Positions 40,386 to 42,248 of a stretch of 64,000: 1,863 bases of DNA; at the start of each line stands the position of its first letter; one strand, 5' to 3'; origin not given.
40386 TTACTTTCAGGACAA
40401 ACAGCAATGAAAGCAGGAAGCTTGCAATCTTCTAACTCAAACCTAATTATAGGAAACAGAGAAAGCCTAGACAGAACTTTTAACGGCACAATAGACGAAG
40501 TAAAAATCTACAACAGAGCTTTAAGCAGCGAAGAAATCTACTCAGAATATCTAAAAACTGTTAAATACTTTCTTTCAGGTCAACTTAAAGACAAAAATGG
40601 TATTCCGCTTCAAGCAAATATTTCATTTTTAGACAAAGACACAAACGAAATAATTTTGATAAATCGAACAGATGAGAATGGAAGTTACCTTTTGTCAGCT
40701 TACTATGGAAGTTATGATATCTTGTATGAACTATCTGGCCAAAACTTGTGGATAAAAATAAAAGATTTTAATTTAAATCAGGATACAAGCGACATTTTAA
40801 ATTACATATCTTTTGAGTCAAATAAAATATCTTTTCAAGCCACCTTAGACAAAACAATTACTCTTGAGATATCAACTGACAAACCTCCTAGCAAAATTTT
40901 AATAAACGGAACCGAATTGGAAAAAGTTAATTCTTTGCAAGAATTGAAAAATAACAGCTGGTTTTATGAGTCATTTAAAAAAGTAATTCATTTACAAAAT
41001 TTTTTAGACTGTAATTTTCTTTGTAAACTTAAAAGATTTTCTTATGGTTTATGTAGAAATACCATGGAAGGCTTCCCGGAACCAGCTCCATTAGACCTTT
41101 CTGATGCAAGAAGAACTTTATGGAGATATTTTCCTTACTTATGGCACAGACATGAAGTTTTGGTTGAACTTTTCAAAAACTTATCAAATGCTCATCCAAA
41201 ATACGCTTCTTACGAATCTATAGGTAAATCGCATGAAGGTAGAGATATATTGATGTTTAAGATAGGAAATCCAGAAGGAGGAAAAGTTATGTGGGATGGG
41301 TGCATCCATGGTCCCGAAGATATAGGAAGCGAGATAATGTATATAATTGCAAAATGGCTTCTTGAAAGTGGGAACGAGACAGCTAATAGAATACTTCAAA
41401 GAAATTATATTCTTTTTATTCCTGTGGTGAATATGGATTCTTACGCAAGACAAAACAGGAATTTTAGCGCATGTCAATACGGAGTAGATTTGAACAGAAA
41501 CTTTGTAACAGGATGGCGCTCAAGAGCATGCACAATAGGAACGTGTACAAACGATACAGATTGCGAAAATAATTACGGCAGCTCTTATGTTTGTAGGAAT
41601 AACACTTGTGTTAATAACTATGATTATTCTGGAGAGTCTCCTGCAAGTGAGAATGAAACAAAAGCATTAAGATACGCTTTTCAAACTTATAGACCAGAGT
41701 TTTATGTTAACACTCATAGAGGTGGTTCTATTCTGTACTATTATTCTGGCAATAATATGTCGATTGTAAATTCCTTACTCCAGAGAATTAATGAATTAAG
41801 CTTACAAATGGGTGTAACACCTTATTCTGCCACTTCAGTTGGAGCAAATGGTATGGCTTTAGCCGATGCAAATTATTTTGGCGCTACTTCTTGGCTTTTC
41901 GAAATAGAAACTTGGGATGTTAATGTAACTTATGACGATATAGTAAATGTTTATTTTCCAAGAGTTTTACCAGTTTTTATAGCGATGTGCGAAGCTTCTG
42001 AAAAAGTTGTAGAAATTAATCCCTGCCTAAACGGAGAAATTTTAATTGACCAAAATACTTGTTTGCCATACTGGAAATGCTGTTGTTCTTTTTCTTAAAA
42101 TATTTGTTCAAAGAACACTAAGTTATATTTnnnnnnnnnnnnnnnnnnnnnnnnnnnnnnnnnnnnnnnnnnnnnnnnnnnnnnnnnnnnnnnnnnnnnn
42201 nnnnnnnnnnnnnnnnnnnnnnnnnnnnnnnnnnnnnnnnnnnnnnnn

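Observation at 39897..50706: Tandem cluster of four large secreted lectin-hydrolase fusion paralogs (LamG + M14 carboxypeptidase / C69-like Ntn hydrolase / beta-helix)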

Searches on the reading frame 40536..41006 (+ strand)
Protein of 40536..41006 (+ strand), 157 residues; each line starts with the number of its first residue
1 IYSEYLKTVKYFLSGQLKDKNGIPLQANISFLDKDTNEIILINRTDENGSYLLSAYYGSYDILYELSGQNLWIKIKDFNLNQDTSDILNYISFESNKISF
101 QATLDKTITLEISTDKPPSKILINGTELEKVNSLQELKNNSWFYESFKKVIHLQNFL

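Call 31: search_protein_families(library=pfam, proteins=[window:40536-41006:+], max_evalue=10)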
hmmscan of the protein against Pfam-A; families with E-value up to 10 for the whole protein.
window:40536-41006:+ (157 aa): 4 families
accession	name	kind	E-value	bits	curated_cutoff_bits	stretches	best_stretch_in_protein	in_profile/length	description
PF08400.16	phage_tail_N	-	0.029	14.8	26.6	1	13-69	5-67/134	Prophage tail fibre N-terminal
PF13363.11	BetaGal_dom3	-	0.043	13.8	27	1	91-129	27-65/75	Beta-galactosidase, domain 3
PF13620.12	CarboxypepD_reg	-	0.047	14.5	32.3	1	13-68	2-58/82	Carboxypeptidase regulatory-like domain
PF16743.10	PliI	-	0.18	12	27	1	7-52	42-88/123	Periplasmic lysozyme inhibitor of I-type lysozyme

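Call 42: search_protein_representatives(alignment_id=A2)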
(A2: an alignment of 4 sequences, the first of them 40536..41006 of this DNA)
Query: 4 sequences, 159 profile positions. Proteins with E-value up to 0.001 (for the whole library): 562; up to 1e-10: 174; up to 1e-30: 20. The best 150 are listed.
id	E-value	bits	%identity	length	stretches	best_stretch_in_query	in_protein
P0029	3.9e-65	234.7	-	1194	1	1-158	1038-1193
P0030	1.2e-54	200.6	-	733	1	1-158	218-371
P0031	8.9e-38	145.8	-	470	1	11-158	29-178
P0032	1.4e-36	141.9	-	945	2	2-157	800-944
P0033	2.9e-36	140.8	-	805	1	3-157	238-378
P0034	3.6e-35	137.3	-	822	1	3-155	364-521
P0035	2.8e-34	134.4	-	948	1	7-154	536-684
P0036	2.9e-34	134.4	-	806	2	11-154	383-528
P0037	1.4e-33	132.1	-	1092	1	7-154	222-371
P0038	2.3e-33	131.5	-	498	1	11-155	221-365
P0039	2.4e-33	131.4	-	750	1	5-154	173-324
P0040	2.5e-33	131.3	-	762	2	5-154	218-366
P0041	3.6e-33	130.8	-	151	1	11-157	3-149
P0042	5.7e-33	130.2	-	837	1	3-155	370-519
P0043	1.3e-32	129.0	-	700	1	11-155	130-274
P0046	1.1e-31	126.0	-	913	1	11-154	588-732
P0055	1.6e-29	118.9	-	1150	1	7-156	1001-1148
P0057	2.1e-28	115.3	-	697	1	8-157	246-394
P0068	1.1e-26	109.7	-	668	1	11-154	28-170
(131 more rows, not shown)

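Call 44: search_protein_families(library=pfam, alignment_id=A3, max_evalue=0.00001)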
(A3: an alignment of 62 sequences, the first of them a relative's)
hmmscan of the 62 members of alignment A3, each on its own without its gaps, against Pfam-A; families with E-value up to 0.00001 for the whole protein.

A. member 1, P0031 (470 aa): 0 families

B. families by the number of members that match (of 62 scanned): 22 families
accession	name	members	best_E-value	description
PF13385.13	Laminin_G_3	15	6.5e-34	Concanavalin A-like lectin/glucanases superfamily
PF00150.24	Cellulase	12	1.1e-31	Cellulase (glycosyl hydrolase family 5)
PF13620.12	CarboxypepD_reg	12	4.1e-20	Carboxypeptidase regulatory-like domain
PF13229.12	Beta_helix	5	4.4e-17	Right handed beta helix region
PF13715.12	CarbopepD_reg_2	4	1.3e-10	CarboxypepD_reg-like domain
PF05048.19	NosD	3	8.3e-14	Periplasmic copper-binding protein (NosD)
PF14099.13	Polysacc_lyase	3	4e-12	Polysaccharide lyase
PF14885.12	GHL15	2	3.5e-24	Hypothetical glycosyl hydrolase family 15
PF16317.11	Glyco_hydro_99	1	3.7e-15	Glycosyl hydrolase family 99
PF04616.20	Glyco_hydro_43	1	6.1e-15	Glycosyl hydrolases family 43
PF01229.23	Glyco_hydro_39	1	1.5e-14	Glycosyl hydrolases family 39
PF01095.25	Pectinesterase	1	1.4e-09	Pectinesterase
PF00149.33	Metallophos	1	1.1e-08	Calcineurin-like phosphoesterase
PF07691.17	PA14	1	1.2e-08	PA14 domain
PF07953.20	Toxin_R_bind_N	1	1.9e-07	Clostridium neurotoxin, N-terminal receptor binding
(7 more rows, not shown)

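Call 45: list_cluster_members(proteins=[P0031, P0032, P0033, P0034, P0035, P0037, P0039, P0046, P0055, P0068])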
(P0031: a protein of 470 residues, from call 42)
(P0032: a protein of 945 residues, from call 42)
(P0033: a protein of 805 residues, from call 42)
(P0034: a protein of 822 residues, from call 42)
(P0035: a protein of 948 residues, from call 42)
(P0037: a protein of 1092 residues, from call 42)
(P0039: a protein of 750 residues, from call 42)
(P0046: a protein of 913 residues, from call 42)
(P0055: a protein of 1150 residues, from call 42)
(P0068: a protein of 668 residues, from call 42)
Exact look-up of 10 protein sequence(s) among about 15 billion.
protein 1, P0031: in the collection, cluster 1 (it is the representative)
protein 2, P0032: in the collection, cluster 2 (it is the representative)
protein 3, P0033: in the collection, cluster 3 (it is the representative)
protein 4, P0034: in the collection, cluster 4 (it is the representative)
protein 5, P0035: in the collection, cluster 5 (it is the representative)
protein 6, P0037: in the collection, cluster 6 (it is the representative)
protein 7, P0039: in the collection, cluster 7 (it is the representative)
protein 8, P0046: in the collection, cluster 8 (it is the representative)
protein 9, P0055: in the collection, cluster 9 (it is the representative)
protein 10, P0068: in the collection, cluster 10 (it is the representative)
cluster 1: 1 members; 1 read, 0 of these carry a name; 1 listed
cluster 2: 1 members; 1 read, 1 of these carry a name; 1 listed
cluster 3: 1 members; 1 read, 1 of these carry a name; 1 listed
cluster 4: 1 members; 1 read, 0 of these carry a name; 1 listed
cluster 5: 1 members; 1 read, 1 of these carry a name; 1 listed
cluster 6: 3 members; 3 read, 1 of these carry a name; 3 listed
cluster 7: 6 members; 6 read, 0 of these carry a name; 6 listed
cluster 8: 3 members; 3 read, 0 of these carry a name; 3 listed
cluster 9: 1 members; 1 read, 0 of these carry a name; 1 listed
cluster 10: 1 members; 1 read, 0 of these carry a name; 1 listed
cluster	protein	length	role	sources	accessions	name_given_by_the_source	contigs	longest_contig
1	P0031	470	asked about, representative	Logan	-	-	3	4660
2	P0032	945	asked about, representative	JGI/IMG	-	hypothetical protein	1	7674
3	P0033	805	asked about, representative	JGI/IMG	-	hypothetical protein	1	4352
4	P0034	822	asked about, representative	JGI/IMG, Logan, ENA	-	-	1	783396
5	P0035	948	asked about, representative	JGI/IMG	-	hypothetical protein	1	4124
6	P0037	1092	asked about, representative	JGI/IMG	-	-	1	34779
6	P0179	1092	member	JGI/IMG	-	hypothetical protein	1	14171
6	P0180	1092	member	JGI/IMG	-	-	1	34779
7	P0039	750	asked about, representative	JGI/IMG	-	-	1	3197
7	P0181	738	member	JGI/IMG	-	-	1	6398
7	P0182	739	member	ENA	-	-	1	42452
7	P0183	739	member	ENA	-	-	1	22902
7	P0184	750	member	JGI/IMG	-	-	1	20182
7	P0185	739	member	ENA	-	-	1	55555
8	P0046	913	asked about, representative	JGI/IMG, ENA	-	-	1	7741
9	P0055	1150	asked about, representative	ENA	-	-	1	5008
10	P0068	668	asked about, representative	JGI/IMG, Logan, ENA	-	-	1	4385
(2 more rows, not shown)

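Call 46: find_homologous_proteins(query=A2, max_evalue=0.00001)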
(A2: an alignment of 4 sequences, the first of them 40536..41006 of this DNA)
Query A2 (4 sequences): 1792 candidates shared short words with the query, none scored E <= 0.00001.

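Call 50: find_encoding_contigs(protein=P0030, flank=10000, max_places=3)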
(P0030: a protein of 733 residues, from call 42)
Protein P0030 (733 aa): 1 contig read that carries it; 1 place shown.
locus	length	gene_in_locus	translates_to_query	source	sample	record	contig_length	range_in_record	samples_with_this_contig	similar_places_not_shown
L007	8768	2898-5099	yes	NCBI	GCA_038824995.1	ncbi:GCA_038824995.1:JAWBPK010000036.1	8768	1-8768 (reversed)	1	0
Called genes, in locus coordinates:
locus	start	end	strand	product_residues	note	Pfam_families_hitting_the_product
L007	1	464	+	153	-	?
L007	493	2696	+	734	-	-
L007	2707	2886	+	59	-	-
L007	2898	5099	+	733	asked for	PF07953:Toxin_R_bind_N, PF13385:Laminin_G_3, PF00246:Peptidase_M14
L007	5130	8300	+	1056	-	PF13385:Laminin_G_3, PF02973:Sialidase (faint)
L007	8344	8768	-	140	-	PF02577:BFN_dom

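Call 61: predict_structure(alignment_id=A4)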
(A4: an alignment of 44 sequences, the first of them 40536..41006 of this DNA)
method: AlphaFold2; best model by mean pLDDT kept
length: 157 residues; sequences in the alignment: 44
mean_pLDDT: 93.6   pTM: 0.87
mean pLDDT of the five models: 93.6, 93.6, 93.6, 93.5, 93.1
residues with pLDDT >= 90: 139; 70-90: 9; 50-70: 9; < 50: 0
segments of 3 or more residues with pLDDT < 50: none
pLDDT, mean of each block of 10 residues (from residue 1): 68 98 98 97 98 97 95 96 96 93 91 96 95 96 98 85
secondary structure, 60 per line:
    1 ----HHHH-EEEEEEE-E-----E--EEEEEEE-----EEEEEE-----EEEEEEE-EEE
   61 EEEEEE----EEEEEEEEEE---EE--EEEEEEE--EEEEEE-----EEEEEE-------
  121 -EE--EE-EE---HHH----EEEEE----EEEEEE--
elements in order: H5-8 E10-16 E27-33 E39-44 E50-56 E58-66 E71-80 E88-94 E97-102 E108-113 E141-145 E150-155

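Call 68: find_encoding_contigs(protein=P0057, flank=10000, max_places=1)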
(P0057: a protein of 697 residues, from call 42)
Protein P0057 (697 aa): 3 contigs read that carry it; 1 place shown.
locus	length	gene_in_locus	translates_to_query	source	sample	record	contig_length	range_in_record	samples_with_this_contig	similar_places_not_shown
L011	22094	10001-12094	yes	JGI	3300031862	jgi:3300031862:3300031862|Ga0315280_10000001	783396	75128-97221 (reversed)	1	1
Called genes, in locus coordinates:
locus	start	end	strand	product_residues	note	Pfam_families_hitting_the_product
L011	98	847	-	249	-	-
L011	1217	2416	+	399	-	PF04851:ResIII, PF00270:DEAD, PF00271:Helicase_C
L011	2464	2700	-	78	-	-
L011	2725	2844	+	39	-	-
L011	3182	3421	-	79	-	-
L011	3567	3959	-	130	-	PF01201:Ribosomal_S8e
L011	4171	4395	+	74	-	PF01423:LSM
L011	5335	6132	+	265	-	PF25231:DUF7847, PF10110:GPDPase_memb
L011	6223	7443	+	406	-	-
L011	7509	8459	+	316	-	-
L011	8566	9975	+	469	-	-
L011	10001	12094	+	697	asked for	PF13385:Laminin_G_3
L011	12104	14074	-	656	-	PF00150:Cellulase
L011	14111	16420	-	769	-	PF07953:Toxin_R_bind_N (weak), PF13385:Laminin_G_3, PF00150:Cellulase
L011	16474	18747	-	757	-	PF07953:Toxin_R_bind_N (weak), PF13385:Laminin_G_3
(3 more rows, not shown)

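Call 75: search_protein_families(library=pfam, proteins=[L007:493-2696:+, L007:3-464:+], max_evalue=0.001)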
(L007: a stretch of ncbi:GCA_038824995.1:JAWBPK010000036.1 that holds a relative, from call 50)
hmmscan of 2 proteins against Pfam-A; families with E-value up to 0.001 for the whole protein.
L007:493-2696:+ (734 aa): 0 families

L007:3-464:+ (153 aa): 0 families

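Call 80: fold_search(model_id=the predicted structure, library=pdb)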
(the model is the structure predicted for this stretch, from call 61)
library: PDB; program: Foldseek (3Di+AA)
matches with E <= 10: 786; with E <= 0.001: 1
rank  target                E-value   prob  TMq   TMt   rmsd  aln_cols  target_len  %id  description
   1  3e8v                  7.9e-04  1.00  0.38  0.64   3.3        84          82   19  Crystal structure of a possible transglutaminase-family protein proteolytic fragment from Bacteroides fragilis (released 2008-09-02)
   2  4v4c_B                5.7e-03  1.00  0.42  0.25   2.4        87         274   11  Crystal Structure of Pyrogallol-Phloroglucinol Transhydroxylase from Pelobacter acidigallici (released 2014-07-09)
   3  7exj_A                7.6e-03  0.99  0.38  0.10   7.3       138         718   11  Crystal structure of alkaline alpha-galctosidase D383A mutant from Arabidopsis thaliana complexed with Raffinose (released 2022-11-30)
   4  9e7m_Ta               8.0e-03  1.00  0.35  0.54   4.6        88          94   23  In situ cryoEM structure of bacteriophage Ur-lambda tail tip complex (released 2025-11-05)
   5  7exh_A                1.0e-02  0.99  0.39  0.10   7.3       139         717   11  Crystal structure of D383A mutant from Arabidopsis thaliana complexed with Galactinol. (released 2022-11-30)
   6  4q1z                  1.1e-02  0.89  0.31  0.14  14.5       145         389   11  Crystal structure of a DUF4876 family protein (BT_1938) from Bacteroides thetaiotaomicron VPI-5482 at 2.50 A resolution (released 2014-04-23)
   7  6yoa_B                1.3e-02  1.00  0.37  0.41   4.5       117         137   14  Lig v 1 structure and the inflammatory response to the Ole e 1 protein family (released 2020-05-13)
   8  2boy_F                1.5e-02  0.95  0.30  0.20  12.3       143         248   11  Crystal structure of 3-ChloroCatechol 1,2-Dioxygenase from Rhodococcus Opacus 1CP (released 2006-08-24)
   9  6yoa_A                1.7e-02  0.99  0.34  0.37   5.2       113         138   13  Lig v 1 structure and the inflammatory response to the Ole e 1 protein family (released 2020-05-13)
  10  1uwy_A                2.2e-02  0.99  0.34  0.15   7.3        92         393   24  Crystal structure of human carboxypeptidase M (released 2004-04-08)
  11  6fb3_A                2.3e-02  0.99  0.40  0.04  12.6       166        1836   13  Teneurin 2 Partial Extracellular Domain (released 2018-03-28)
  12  4fxt_J                2.4e-02  0.98  0.36  0.30  14.6       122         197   16  Crystal structure of a DUF3823 family protein (BACOVA_02663) from Bacteroides ovatus ATCC 8483 at 2.77 A resolution (released 2012-07-25)
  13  2g2n_A                2.5e-02  1.00  0.41  0.54   3.7       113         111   12  Crystal Structure of E.coli transthyretin-related protein with bound Zn (released 2006-12-12)
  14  8qox_B                2.7e-02  0.99  0.41  0.16  11.5       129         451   12  Two-component assembly of SlaA and SlaB S-layer proteins of Sulfolobus acidocaldarius (released 2024-02-21)
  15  6m7c                  2.8e-02  0.96  0.31  0.21  10.3       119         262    8  Crystal structure of C-terminal fragment of pilus adhesin SpaC from Lactobacillus rhamnosus GG (released 2020-07-29)
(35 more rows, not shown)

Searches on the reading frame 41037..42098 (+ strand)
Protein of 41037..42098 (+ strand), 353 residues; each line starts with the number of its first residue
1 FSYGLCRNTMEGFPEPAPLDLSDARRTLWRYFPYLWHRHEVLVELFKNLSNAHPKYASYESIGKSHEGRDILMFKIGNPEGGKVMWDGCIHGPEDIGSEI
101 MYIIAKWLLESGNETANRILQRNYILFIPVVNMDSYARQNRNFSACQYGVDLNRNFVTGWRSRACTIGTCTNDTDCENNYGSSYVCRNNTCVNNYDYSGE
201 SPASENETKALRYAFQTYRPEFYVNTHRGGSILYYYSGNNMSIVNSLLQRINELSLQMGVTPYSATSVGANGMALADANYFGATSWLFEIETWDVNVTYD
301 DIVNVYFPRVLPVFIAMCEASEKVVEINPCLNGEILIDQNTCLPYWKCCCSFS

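Call 18: search_solved_structures(query=window:41037-42098:+, max_evalue=0.01, show_alignments=2)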
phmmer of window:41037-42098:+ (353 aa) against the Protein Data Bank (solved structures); distinct sequences matched with E-value up to 0.01: 33.
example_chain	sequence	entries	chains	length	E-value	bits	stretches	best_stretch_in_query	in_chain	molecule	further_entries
7eqx_C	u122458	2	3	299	9.9e-11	44.8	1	37-298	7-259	Carboxypeptidase B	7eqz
5mrv_A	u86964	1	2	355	1.5e-06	31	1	27-176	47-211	Carboxypeptidase O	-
3mn8_A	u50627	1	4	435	3.2e-06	29.9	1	38-140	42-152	LP15968p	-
1jqg_A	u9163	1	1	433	4.2e-06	29.5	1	37-249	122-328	carboxypeptidase A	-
2c1c_A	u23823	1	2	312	9e-06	28.4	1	37-246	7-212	CARBOXYPEPTIDASE B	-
2nsm_A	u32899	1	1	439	1.1e-05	28.1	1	35-156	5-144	Carboxypeptidase N catalytic chain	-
4uia_A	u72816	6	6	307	5.1e-05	26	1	40-200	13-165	CARBOXYPEPTIDASE B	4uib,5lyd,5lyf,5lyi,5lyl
1z5r_A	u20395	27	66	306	0.00015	24.4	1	40-204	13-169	procarboxypeptidase B | CARBOXYPEPTIDASE B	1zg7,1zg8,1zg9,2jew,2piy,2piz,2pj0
4z65_A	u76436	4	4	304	0.00015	24.4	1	40-205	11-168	Carboxypeptidase B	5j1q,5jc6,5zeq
3l2n_A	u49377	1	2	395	0.00017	24.3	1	30-163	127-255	Peptidase M14, carboxypeptidase A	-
3glj_A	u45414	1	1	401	0.00025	23.7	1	37-202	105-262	Carboxypeptidase B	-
1h8l_A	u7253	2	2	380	0.00052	22.6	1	37-156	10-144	CARBOXYPEPTIDASE GP180 RESIDUES 503-882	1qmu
3prt_A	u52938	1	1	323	0.0007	22.2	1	36-213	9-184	Carboxypeptidase T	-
4iav_A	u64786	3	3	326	0.00072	22.2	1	36-213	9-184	Carboxypeptidase T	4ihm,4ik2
6f6q_A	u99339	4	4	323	0.00079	22.1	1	36-213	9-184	Carboxypeptidase T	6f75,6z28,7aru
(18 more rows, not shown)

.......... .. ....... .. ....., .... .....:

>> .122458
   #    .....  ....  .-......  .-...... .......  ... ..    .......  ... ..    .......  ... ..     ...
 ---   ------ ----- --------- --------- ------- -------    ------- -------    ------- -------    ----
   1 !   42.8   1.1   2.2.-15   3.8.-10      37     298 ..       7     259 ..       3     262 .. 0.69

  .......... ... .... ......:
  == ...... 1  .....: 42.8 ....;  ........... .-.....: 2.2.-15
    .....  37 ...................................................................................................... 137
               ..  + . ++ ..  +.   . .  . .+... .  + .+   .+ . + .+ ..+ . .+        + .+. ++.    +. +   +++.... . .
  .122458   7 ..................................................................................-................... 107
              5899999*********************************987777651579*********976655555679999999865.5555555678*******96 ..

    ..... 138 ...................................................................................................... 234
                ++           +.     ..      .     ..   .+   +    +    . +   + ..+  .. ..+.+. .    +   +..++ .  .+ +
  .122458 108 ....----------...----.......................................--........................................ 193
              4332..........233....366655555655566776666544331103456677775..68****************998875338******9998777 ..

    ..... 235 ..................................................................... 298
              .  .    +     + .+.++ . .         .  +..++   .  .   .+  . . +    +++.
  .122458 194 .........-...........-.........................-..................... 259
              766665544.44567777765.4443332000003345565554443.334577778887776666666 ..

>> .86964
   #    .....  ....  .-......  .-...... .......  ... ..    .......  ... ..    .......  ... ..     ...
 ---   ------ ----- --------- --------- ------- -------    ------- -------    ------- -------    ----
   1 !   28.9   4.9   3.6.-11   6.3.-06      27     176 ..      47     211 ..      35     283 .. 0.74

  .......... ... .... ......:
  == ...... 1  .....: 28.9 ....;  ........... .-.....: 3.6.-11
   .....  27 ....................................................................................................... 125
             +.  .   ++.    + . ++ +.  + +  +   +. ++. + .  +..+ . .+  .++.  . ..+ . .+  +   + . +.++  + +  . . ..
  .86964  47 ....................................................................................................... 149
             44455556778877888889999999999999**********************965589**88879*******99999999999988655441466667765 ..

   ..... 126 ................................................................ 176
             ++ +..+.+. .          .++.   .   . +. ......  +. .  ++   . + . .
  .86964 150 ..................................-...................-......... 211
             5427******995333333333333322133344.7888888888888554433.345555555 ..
